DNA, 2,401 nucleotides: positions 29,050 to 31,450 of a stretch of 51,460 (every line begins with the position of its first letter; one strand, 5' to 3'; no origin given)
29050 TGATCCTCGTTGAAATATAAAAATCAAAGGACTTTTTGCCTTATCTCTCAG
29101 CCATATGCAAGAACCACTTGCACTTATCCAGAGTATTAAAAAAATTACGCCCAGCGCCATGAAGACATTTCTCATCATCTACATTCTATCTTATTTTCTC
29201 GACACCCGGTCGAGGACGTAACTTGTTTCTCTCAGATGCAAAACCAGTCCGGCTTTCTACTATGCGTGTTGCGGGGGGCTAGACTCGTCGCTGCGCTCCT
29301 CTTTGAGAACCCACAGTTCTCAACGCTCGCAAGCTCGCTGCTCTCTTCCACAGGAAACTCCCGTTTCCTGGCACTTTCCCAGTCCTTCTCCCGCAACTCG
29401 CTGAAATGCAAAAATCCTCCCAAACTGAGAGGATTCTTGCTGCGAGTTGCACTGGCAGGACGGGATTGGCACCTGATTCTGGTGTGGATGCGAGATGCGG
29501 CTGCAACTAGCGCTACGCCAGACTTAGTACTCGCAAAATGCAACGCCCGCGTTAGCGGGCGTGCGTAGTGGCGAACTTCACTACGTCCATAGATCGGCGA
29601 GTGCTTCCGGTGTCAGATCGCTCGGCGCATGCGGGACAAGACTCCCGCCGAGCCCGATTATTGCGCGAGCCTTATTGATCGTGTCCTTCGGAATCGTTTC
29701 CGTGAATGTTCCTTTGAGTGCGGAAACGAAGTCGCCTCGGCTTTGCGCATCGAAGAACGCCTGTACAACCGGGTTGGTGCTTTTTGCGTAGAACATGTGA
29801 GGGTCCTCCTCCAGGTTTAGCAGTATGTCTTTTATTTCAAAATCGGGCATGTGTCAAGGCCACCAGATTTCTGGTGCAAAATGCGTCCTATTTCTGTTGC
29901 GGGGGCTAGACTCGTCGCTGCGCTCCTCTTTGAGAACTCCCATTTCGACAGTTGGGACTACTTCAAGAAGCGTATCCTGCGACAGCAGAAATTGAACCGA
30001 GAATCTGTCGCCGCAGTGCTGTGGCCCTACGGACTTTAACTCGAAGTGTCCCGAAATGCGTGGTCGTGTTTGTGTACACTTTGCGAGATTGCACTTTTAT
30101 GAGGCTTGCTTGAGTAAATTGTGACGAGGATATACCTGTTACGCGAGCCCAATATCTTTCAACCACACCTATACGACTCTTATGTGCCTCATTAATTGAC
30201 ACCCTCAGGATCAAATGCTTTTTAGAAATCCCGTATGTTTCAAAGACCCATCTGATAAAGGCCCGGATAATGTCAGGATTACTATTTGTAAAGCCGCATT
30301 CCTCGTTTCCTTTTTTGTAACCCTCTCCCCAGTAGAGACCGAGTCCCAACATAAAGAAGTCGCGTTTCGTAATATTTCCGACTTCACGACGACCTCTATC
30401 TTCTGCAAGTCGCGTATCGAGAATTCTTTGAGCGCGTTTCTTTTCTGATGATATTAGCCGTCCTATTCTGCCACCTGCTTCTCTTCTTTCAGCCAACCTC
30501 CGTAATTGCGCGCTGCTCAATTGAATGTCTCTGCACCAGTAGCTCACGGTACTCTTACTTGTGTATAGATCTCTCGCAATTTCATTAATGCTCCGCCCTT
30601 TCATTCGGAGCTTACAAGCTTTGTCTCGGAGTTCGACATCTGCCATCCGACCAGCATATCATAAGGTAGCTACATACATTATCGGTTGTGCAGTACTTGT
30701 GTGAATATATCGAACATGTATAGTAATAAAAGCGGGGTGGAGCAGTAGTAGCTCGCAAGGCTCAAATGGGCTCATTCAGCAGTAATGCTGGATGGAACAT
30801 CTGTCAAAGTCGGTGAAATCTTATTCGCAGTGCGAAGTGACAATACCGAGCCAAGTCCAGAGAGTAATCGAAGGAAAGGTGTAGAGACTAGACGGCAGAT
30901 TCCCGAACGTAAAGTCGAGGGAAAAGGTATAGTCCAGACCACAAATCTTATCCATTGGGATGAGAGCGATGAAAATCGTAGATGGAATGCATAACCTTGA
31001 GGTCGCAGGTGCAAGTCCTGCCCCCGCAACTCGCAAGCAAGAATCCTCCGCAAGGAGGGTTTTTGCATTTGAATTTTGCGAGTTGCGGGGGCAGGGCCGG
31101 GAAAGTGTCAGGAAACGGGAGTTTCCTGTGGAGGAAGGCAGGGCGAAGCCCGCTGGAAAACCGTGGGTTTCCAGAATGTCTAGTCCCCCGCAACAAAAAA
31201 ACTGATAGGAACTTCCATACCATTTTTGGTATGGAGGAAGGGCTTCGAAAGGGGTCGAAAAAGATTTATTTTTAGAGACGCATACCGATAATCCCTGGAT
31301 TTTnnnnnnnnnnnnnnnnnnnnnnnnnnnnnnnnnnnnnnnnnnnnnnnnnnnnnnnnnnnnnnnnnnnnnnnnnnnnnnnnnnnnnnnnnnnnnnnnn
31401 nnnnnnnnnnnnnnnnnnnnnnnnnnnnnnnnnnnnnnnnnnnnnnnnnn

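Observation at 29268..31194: Inverted ~180-nt copies of the tRNA-fMet 3'-flank bracket a two-gene cassette (candidate mobile or invertible module)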

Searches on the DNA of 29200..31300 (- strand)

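Call 19: search_rna_families(sources=[L003, L004, L006, L008], threshold=gathering)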
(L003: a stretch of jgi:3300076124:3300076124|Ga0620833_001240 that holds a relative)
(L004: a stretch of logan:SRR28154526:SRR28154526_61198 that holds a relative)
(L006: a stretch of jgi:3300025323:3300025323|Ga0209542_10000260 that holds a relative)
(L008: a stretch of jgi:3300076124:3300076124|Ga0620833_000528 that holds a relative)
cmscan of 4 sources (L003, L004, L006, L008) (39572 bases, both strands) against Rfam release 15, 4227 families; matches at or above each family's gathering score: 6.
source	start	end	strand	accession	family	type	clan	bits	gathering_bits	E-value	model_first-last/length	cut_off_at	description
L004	746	819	-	RF00005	tRNA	Gene; tRNA;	CL00001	70.9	29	1.1e-13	1-71/71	no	tRNA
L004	4651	4914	-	RF00028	Intron_gpI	Intron;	-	69.8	50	7.2e-16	1-253/253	no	Group I catalytic intron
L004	1197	1270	-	RF00005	tRNA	Gene; tRNA;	CL00001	67.8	29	7.9e-13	1-71/71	no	tRNA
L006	3407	3480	-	RF00005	tRNA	Gene; tRNA;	CL00001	65.8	29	2.8e-12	1-71/71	no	tRNA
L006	4228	4301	-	RF00005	tRNA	Gene; tRNA;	CL00001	61.4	29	4.6e-11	1-71/71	no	tRNA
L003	4578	4841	-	RF00028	Intron_gpI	Intron;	-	52.1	50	1.4e-10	1-253/253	no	Group I catalytic intron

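Call 40: search_rna_families(source=window, start=29200, end=31300, threshold=evalue, max_evalue=10)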
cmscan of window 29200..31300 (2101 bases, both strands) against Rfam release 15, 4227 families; matches with E-value up to 10: 6.
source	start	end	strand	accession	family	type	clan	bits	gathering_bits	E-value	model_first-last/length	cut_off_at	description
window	30693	30959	+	RF00028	Intron_gpI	Intron;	-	57.3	50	2.2e-13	1-253/253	no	Group I catalytic intron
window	29540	29608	-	RF01386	isrB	Gene; sRNA;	-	19.3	35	1.7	1-87/87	no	isrB Hfq binding RNA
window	29539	29562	+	RF01356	CRISPR-DR28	Gene; CRISPR;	-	18.5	35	5.5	1-24/24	no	CRISPR RNA direct repeat element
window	31015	31063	-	RF01762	whalefall-1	Gene; sRNA;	-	16.8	37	0.49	1-56/56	no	Whalefall-1 RNA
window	31073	31211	-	RF02177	SMCR2_1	Gene; lncRNA;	-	15.1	50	8.3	1-159/159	no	Smith-Magenis syndrome chromosome region, candidate 2 conserved region 1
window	31023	31089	+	RF01681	P4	Gene; sRNA;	-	12.3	37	3.5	70-132/215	no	Pseudomonas sRNA P4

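Call 54: build_rna_model(alignment_id=A2)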
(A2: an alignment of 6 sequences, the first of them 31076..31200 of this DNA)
Model R1 built from alignment A2 (6 sequences, 168 columns); structure: RNAalifold consensus.
model positions 142; base pairs 25; branch points 2; effective number of sequences 1.75; information 0.59 bits per position. Calibrated on 0.2 Mb of random sequence (short: E-values are rough).
structure used (alignment columns):
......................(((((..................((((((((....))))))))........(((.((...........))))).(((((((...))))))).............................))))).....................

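Call 55: search_with_rna_model(model_id=R1, sources=[window, L003, L004, L006, L008, L010, L011, L012, L013, L014, L015, L016, L017, L018, L019, L020, L021, L022, L024], max_evalue=10, filters=default)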
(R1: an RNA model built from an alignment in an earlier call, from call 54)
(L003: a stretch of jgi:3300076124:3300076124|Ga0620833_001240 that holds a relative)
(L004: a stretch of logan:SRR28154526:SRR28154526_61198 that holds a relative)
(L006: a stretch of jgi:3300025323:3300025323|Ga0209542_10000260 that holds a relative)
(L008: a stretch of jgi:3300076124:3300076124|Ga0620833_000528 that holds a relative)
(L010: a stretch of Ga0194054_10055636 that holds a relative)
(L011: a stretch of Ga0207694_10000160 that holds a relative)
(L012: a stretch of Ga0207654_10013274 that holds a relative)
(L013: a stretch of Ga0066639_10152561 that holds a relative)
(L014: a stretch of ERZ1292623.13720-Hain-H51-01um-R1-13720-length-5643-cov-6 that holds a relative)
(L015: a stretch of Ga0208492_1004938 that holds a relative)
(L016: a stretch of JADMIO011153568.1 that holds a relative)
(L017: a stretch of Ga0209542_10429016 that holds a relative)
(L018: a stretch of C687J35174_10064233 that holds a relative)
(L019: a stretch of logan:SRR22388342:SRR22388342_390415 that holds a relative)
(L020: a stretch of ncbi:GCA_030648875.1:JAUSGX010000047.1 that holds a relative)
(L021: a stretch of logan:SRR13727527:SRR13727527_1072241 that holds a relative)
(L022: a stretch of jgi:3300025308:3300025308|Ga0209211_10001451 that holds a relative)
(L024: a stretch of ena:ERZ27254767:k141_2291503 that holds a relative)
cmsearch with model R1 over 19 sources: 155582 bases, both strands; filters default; matches with E-value up to 10: 16.
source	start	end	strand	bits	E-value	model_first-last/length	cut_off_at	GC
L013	1114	1254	+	140.3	8.5e-32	1-142/142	no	0.56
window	29260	29403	-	139.2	1.5e-31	1-142/142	no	0.59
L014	5453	5598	-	139.1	1.6e-31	1-142/142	no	0.55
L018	848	994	+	130.7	1.8e-29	1-142/142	no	0.55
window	31076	31202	+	124.1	7.3e-28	1-142/142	no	0.58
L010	133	275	+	116.3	5.5e-26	1-142/142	no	0.51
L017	1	118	-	92.7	2.9e-20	1-116/142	3'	0.59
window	21216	21354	-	50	6.3e-10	1-142/142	no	0.58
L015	2668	2742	+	27.5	0.00018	35-100/142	no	0.49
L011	4644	4663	-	22.5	0.0029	35-54/142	no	0.55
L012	2918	2937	-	22.5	0.0029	35-54/142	no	0.55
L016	3876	3895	-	22.5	0.0029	35-54/142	no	0.55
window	29888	29990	-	20.1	0.011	1-142/142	no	0.52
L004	1102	1227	+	14.8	0.21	1-142/142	no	0.44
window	33908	33982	+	11.3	1.6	1-142/142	no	0.51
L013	996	1085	+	10.6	2.3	1-142/142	no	0.6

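Call 59: search_with_rna_model(model_id=R1, sources=[window, L010, L013, L014, L015, L018], max_evalue=0.001, make_alignment=true)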
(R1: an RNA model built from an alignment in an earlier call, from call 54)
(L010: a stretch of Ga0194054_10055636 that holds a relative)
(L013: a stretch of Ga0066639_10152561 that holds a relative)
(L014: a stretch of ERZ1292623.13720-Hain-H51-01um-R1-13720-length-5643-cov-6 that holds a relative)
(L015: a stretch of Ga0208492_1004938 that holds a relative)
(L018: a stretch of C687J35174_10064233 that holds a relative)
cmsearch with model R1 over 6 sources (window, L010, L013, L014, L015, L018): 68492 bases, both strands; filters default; matches with E-value up to 0.001: 8.
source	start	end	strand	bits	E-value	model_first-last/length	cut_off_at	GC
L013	1114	1254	+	140.3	3.8e-32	1-142/142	no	0.56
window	29260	29403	-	139.2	6.7e-32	1-142/142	no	0.59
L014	5453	5598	-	139.1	7.1e-32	1-142/142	no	0.55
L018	848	994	+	130.7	7.9e-30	1-142/142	no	0.55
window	31076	31202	+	124.1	3.2e-28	1-142/142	no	0.58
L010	133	275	+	116.3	2.4e-26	1-142/142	no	0.51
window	21216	21354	-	50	2.8e-10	1-142/142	no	0.58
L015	2668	2742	+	27.5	7.8e-05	35-100/142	no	0.49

Alignment A3: 8 matches aligned to the model, 172 columns, each read 5' to 3' on its own strand. Consensus structure (alignment columns), stored with it:
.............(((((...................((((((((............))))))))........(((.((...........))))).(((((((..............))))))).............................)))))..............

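Call 61: search_with_rna_model(model_id=R1, source=window, max_evalue=5, filters=off)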
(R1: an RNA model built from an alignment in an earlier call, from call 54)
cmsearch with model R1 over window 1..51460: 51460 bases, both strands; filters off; matches with E-value up to 5: 10.
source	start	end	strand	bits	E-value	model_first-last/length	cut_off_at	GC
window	29260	29403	-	139.2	5.1e-32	1-142/142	no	0.59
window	31076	31202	+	124.1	2.4e-28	1-142/142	no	0.58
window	21216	21354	-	50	2.1e-10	1-142/142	no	0.58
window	29888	29990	-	20.2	0.0036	1-142/142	no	0.52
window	33908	33982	+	11.3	0.52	1-142/142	no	0.51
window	21256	21272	+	10.5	0.79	81-97/142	no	0.59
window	10090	10104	-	8.7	2.1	82-96/142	no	0.67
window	19342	19420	-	8.4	2.6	1-142/142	no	0.49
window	11318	11392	-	8.3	2.7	1-142/142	no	0.39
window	32961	33027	-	7.5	4.3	1-142/142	no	0.42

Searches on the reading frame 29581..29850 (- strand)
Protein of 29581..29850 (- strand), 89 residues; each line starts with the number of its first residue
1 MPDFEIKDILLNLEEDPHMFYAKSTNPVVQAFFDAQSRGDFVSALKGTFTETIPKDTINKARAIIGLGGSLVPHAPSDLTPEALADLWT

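Call 9: search_protein_families(library=pfam, proteins=[window:29581-29850:-], max_evalue=0.1)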
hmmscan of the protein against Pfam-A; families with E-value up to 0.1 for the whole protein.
window:29581-29850:- (89 aa): 1 family
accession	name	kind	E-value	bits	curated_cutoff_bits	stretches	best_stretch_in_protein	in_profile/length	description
PF06792.17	UPF0261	-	0.042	14.3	27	1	30-70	61-101/176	Uncharacterised protein family (UPF0261) N-terminal domain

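Call 66: find_homologous_proteins(query=window:29581-29850:-, max_evalue=0.001)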
Query window:29581-29850:- (89 aa): 1 proteins with E <= 0.001 among 3 candidates.
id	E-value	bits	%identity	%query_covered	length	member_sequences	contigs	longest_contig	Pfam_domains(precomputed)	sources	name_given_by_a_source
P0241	2.3e-52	192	100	100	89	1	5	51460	-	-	-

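Call 69: search_protein_families(library=phrogs, proteins=[window:29581-29850:-], max_evalue=0.01)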
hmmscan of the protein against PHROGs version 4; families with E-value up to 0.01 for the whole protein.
window:29581-29850:- (89 aa): 0 families

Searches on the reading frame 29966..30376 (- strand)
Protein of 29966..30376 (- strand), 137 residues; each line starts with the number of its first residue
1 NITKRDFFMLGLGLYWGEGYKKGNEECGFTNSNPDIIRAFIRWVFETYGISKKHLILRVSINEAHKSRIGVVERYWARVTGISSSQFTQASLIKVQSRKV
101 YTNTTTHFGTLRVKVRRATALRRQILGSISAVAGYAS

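Call 107: predict_structure(alignment_id=A5)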
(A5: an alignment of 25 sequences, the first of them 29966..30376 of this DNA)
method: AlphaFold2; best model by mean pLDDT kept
length: 137 residues; sequences in the alignment: 25
mean_pLDDT: 88.2   pTM: 0.81
mean pLDDT of the five models: 88.2, 87.6, 87.2, 85.5, 83.3
residues with pLDDT >= 90: 87; 70-90: 36; 50-70: 14; < 50: 0
segments of 3 or more residues with pLDDT < 50: none
pLDDT, mean of each block of 10 residues (from residue 1): 89 86 79 94 94 95 90 95 96 78 70 89 90 91
secondary structure, 60 per line:
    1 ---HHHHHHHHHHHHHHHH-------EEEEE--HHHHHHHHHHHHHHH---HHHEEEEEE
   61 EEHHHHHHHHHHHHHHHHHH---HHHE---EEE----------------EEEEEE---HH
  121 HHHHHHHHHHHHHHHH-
elements in order: H4-19 E27-31 H34-48 E55-62 H63-80 E91-93 E110-115 H119-136

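Call 111: fold_search(model_id=the predicted structure, library=pdb)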
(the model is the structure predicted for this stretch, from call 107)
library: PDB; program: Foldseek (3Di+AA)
matches with E <= 10: 849; with E <= 0.001: 0
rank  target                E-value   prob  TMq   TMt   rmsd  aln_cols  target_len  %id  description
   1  5esv_E                2.5e-02  0.93  0.33  0.27   5.6        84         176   13  Crystal Structure of Broadly Neutralizing Antibody CH03, Isolated from Donor CH0219, in Complex with Scaffolded Trimer (released 2015-12-16)
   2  6iki_A                4.2e-02  0.77  0.38  0.38   6.6       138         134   13  Crystal structure of YfiB(W55L) (released 2019-03-13)
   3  5esv_G                5.1e-02  0.85  0.35  0.27   6.0        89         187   13  Crystal Structure of Broadly Neutralizing Antibody CH03, Isolated from Donor CH0219, in Complex with Scaffolded Trimer (released 2015-12-16)
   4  3s0h_A                5.1e-02  0.54  0.33  0.29   8.6       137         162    8  The crystal structure of the periplasmic domain of Helicobacter pylori MotB (residues 90-256). (released 2012-03-14)
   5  3s06_B                5.1e-02  0.41  0.31  0.29   9.5       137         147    6  The crystal structure of the periplasmic domain of Helicobacter pylori MotB (residues 97-256, P3121). (released 2012-03-14)
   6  3b6n                  5.8e-02  0.69  0.31  0.29   7.2        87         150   10  Crystal structure of 2C-methyl-D-erythritol 2,4-cyclodiphosphate synthase PV003920 from Plasmodium vivax (released 2007-11-20)
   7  1vh8_B                7.1e-02  0.77  0.34  0.31   6.2        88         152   11  Crystal structure of a 2C-methyl-D-erythritol 2,4-cyclodiphosphate synthase (released 2003-12-30)
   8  3re3_B                7.1e-02  0.60  0.31  0.29   6.7        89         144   13  Crystal Structure of 2-C-Methyl-D-Erythritol 2,4-Cyclodiphosphate Synthase from Francisella tularensis (released 2011-04-27)
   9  1jn1_A                8.1e-02  0.77  0.36  0.32   6.8        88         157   12  Structure of 2C-methyl-D-erythritol 2,4-cyclodiphosphate synthase from Haemophilus influenzae (HI0671) (released 2002-08-21)
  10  4c81                  8.1e-02  0.35  0.26  0.23   8.0        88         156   12  IspF (Plasmodium falciparum) CDP complex (released 2014-01-08)
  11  1iv1_A                8.6e-02  0.75  0.34  0.32   6.7        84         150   13  Structure of 2C-Methyl-D-erythritol-2,4-cyclodiphosphate Synthase (released 2002-09-11)
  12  3re3_A                8.6e-02  0.69  0.32  0.30   6.4        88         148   10  Crystal Structure of 2-C-Methyl-D-Erythritol 2,4-Cyclodiphosphate Synthase from Francisella tularensis (released 2011-04-27)
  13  1u9d_A                8.6e-02  0.44  0.27  0.30   9.4        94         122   21  Structure of Protein of Unknown Function from Vibrio cholerae O1 biovar eltor str. N16961 (released 2004-09-21)
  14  3cyp_B                8.6e-02  0.38  0.33  0.34   8.0       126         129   13  The crystal structure of the C-terminal domain of Helicobacter pylori MotB (residues 125-256). (released 2008-07-08)
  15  8xkf_C                9.2e-02  0.69  0.35  0.15   6.3        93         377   10  Crystal structure of Helicobacter pylori IspDF with substrate CTP (released 2024-04-10)
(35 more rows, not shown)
